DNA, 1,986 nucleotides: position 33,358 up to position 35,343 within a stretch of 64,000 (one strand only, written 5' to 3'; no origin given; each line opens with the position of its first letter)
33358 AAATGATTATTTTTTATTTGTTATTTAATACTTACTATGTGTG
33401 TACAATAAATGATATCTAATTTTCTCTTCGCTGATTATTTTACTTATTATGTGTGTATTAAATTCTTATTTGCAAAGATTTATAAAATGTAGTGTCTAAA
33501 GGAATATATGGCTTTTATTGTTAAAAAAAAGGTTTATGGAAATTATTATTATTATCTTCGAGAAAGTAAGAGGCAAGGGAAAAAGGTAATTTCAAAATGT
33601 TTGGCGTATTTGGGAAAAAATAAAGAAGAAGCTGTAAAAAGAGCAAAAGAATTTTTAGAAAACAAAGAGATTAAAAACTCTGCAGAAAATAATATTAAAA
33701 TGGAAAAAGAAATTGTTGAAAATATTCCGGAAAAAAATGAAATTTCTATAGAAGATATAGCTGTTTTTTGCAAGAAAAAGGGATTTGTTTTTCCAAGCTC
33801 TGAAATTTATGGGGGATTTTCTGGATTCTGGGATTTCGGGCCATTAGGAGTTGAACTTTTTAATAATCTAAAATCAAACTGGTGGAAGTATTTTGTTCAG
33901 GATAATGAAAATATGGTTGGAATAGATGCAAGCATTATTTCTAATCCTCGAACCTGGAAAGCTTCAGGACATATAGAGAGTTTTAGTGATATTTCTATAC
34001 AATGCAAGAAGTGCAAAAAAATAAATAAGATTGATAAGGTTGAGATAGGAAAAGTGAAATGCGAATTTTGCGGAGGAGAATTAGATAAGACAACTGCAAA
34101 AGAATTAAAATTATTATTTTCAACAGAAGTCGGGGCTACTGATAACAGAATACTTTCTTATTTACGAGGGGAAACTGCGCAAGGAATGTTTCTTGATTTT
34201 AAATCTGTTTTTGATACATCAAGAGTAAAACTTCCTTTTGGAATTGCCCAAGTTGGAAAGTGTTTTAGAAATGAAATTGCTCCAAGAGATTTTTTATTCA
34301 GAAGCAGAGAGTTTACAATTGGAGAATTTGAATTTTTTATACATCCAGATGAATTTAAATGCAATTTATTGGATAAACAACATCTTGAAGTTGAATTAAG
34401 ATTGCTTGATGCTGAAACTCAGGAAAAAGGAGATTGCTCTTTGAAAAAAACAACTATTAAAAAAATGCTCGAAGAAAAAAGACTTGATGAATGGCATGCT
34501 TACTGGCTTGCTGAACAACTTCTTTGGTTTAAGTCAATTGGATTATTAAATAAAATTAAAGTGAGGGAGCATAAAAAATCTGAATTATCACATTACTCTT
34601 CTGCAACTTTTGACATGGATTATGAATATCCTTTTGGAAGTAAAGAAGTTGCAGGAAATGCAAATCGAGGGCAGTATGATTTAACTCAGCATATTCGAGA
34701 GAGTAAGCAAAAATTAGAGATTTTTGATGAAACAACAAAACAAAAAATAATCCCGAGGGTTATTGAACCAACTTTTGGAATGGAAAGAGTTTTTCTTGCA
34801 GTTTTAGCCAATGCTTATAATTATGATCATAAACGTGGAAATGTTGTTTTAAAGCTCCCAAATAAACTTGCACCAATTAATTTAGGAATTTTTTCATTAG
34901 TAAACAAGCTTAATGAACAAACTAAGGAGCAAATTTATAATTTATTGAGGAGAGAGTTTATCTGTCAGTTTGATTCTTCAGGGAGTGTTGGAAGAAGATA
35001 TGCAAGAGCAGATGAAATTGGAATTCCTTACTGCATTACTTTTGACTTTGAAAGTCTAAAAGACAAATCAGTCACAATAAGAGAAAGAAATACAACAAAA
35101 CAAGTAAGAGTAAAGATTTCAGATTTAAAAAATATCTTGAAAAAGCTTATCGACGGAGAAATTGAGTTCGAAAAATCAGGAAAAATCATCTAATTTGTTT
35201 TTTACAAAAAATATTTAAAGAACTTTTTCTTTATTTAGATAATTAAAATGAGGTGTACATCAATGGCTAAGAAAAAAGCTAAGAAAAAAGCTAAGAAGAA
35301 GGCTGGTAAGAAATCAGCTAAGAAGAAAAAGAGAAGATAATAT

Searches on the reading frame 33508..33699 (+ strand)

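Call 24: search_protein_families(library=pfam, max_evalue=1, proteins=[window:33508-33699:+])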
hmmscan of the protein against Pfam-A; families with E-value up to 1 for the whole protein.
seq(64 aa): 2 families
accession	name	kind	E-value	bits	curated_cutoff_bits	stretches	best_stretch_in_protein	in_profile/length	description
PF04695.18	Pex14_N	-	0.015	15.3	23.2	1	39-58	2-21/46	Pex14 N-terminal domain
PF18656.6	DUF5633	-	0.51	10.7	23.6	1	37-58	4-25/41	Family of unknown function (DUF5633)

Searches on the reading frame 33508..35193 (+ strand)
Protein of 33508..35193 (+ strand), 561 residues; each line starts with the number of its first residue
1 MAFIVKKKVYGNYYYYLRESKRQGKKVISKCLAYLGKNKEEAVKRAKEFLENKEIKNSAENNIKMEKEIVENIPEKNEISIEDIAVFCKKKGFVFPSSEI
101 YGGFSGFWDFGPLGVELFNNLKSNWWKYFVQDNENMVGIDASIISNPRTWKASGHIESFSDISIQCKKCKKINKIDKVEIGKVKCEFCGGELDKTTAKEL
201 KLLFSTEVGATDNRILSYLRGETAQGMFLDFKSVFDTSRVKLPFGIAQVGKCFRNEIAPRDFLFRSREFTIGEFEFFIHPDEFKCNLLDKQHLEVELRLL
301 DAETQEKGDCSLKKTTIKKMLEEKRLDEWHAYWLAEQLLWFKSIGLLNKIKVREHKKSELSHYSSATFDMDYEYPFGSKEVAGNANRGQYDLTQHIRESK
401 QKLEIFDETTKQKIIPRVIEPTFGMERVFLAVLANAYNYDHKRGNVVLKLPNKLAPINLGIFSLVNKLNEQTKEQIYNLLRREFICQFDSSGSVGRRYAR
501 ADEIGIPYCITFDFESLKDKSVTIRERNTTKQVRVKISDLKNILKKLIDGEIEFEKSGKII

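Call 6: search_protein_families(library=pfam, proteins=[window:33508-35193:+])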
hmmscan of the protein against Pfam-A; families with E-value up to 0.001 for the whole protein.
window:33508-35193:+ (561 aa): 2 families
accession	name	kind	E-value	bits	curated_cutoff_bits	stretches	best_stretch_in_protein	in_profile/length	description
PF03129.25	HGTP_anticodon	-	7.8e-18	64.9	21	1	466-546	9-93/94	Anticodon binding domain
PF00587.30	tRNA-synt_2b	-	1.5e-06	28.8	29.3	1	218-283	12-76/179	tRNA synthetase class II core domain (G, H, P, S and T)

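Call 12: find_encoding_contigs(protein=window:33508-35193:+, flank=10000, max_places=10)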
Protein window:33508-35193:+ (561 aa): 1 contig read that carries it; 1 place shown.
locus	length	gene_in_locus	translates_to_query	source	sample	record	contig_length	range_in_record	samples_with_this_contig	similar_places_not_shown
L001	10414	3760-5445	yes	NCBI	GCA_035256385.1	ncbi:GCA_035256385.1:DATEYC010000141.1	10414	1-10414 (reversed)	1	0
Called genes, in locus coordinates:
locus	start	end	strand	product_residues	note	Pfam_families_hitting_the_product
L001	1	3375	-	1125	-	?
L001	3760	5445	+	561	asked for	PF00587:tRNA-synt_2b (faint), PF03129:HGTP_anticodon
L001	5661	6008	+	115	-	PF04677:CwfJ_C_1 (weak), PF11969:DcpS_C, PF01230:HIT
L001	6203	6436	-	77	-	PF00833:Ribosomal_S17e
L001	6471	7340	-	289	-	-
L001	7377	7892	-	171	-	PF02778:tRNA_int_endo_N, PF01974:tRNA_int_endo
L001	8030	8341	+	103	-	-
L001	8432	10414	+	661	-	PF00133:tRNA-synt_1, PF01406:tRNA-synt_1e (faint), PF09334:tRNA-synt_1g, PF13603:tRNA-synt_1_2, PF00133:tRNA-synt_1, PF09334:tRNA-synt_1g (weak)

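Call 14: find_related_loci(query=window:33508-35193:+, collection=genome_contigs, flank=6000)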
Query window:33508-35193:+ (561 aa) in genome_contigs; peptide patterns used: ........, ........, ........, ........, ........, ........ (x = any residue, [..] = any of these).
163 stretches matched a pattern; 127 encode a relative of the query (tblastn E <= 1e-3); the best 80 are kept; 80 distinct loci.
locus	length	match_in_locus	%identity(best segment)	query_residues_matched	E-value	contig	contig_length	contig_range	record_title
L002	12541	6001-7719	63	3-561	0e+0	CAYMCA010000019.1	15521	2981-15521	MAG TPA_asm: Candidatus Woesearchaeota archaeon isolate binchicken_co38_1125 genome assembly, contig: NODE_8038_length_1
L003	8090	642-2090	71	76-556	0e+0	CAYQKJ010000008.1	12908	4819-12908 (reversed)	MAG TPA_asm: uncultured Methanosarcinales archaeon isolate SRP098346_co1_64 genome assembly, contig: NODE_5737_length_12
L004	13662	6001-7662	64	1-561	0e+0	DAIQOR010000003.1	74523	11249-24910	MAG TPA_asm: bacterium isolate CTOTU11692 NODE_196_length_74523_cov_80.104568, whole genome shotgun sequence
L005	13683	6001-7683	63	1-559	0e+0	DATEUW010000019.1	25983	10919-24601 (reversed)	MAG TPA_asm: Candidatus Nanoarchaeia archaeon isolate SMAG_U8351 k141_283475, whole genome shotgun sequence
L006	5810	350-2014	63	1-561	0e+0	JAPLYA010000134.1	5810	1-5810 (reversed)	MAG: Candidatus Pacearchaeota archaeon isolate LacPavin_0920_SED4_MAG_33_8 LacPavin_0920_SED4_scaffold_697120, whole gen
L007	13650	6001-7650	63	1-561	0e+0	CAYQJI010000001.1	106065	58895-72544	MAG TPA_asm: Candidatus Woesearchaeota archaeon isolate binchicken_co135_178 genome assembly, contig: NODE_433_length_10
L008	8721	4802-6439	63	3-561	0e+0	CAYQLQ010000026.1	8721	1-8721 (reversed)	MAG TPA_asm: Candidatus Woesearchaeota archaeon isolate SRP178699_co2_505 genome assembly, contig: NODE_8606_length_8721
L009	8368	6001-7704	61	1-561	0e+0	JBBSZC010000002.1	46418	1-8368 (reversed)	MAG: Nanoarchaeota archaeon isolate H43-bin014_1 H43_bin014_1_000000000002, whole genome shotgun sequence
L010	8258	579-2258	64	1-561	0e+0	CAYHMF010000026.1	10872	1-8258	MAG TPA_asm: Candidatus Woesearchaeota archaeon isolate ERP119705_co13_638 genome assembly, contig: NODE_7605_length_108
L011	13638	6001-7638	62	1-551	0e+0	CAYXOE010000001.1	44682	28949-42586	MAG TPA_asm: Candidatus Woesearchaeota archaeon isolate SRP093762_co1_82 genome assembly, contig: NODE_531_length_44682_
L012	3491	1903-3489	63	1-543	0e+0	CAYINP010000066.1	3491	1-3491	MAG TPA_asm: Candidatus Woesearchaeota archaeon isolate ERP119705_co25_648 genome assembly, contig: NODE_44882_length_34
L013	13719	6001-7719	64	3-561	0e+0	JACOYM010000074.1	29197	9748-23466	MAG: Candidatus Pacearchaeota archaeon isolate NC_groundwater_179_Ag_S-0.1um_37_8 S4_GD2017_2_S1_scaffold_2342, whole ge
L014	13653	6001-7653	64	1-561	0e+0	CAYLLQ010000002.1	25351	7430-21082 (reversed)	MAG TPA_asm: Candidatus Woesearchaeota archaeon isolate SRP178699_co1_83 genome assembly, contig: NODE_2182_length_25351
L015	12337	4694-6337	64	1-561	0e+0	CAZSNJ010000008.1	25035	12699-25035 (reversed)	MAG TPA_asm: Candidatus Woesearchaeota archaeon isolate SRP260945_co4_228 genome assembly, contig: NODE_270_length_25035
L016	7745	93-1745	62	1-561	0e+0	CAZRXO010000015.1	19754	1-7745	MAG TPA_asm: Candidatus Woesearchaeota archaeon isolate SRP178699_co3_436 genome assembly, contig: NODE_1070_length_1975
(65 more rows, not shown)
